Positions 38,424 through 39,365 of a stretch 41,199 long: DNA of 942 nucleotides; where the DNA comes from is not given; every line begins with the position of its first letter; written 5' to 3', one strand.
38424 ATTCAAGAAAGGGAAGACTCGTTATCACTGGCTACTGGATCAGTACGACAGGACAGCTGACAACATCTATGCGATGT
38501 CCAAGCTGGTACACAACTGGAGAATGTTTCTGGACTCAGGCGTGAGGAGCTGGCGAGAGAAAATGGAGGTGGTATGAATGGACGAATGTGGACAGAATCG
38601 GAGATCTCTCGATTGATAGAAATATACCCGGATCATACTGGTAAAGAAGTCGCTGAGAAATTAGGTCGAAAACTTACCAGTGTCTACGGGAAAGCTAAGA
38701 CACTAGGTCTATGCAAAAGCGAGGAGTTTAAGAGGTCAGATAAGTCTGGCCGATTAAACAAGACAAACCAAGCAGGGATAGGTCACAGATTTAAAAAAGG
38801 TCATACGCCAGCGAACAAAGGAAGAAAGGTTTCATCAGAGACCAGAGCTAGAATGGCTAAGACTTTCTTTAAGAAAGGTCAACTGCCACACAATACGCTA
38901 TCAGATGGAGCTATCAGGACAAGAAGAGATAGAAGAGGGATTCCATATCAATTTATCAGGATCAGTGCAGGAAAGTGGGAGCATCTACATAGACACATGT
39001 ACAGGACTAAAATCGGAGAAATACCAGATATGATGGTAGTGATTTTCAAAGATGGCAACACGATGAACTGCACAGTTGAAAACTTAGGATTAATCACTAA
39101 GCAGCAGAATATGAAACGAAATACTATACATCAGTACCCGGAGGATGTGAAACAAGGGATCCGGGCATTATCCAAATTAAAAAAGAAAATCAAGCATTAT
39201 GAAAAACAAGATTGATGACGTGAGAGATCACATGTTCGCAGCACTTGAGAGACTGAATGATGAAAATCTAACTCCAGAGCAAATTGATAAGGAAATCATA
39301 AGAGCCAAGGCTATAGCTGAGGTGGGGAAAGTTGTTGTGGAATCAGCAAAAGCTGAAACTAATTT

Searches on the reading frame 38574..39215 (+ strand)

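Call 29: search_protein_families(library=phrogs, proteins=[window:38574-39215:+], max_evalue=0.001)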
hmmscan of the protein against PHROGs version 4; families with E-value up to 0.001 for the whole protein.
window:38574-39215:+ (213 aa): 10 families
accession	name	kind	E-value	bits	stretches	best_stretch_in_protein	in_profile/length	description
phrog_1891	-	DNA, RNA and nucleotide metabolism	2.9e-48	165.5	1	2-212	48-243/255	HNH endonuclease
phrog_59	-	DNA, RNA and nucleotide metabolism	2.7e-09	37.9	1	124-184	175-236/423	HNH endonuclease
phrog_323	-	transcription regulation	4.8e-08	33.9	1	4-47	147-193/319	transcriptional regulator, D5-like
phrog_959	-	DNA, RNA and nucleotide metabolism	5.6e-08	33.6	1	138-205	60-129/138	HNH endonuclease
phrog_99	-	DNA, RNA and nucleotide metabolism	1.1e-05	26.2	1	125-184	149-206/383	HNH endonuclease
phrog_11013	-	unknown function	4.6e-05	24.2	1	2-59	29-84/87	-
phrog_826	-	DNA, RNA and nucleotide metabolism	6.1e-05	23.7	1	120-183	94-158/281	HNH endonuclease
phrog_1492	-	DNA, RNA and nucleotide metabolism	0.00047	20.4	1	86-181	59-157/414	HNH endonuclease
phrog_1872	-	DNA, RNA and nucleotide metabolism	0.00061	20.7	1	120-184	45-110/166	endonuclease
phrog_4578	-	DNA, RNA and nucleotide metabolism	0.00089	20.2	0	138-182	14-58/130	HNH endonuclease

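Call 30: search_protein_families(library=pfam, proteins=[window:38574-39215:+], max_evalue=0.05)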
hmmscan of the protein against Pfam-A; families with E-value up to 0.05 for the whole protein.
window:38574-39215:+ (213 aa): 1 family
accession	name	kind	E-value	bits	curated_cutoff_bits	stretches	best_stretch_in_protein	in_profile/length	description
PF13392.12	HNH_3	-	1.5e-13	50.6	24.8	1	137-180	2-45/46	HNH endonuclease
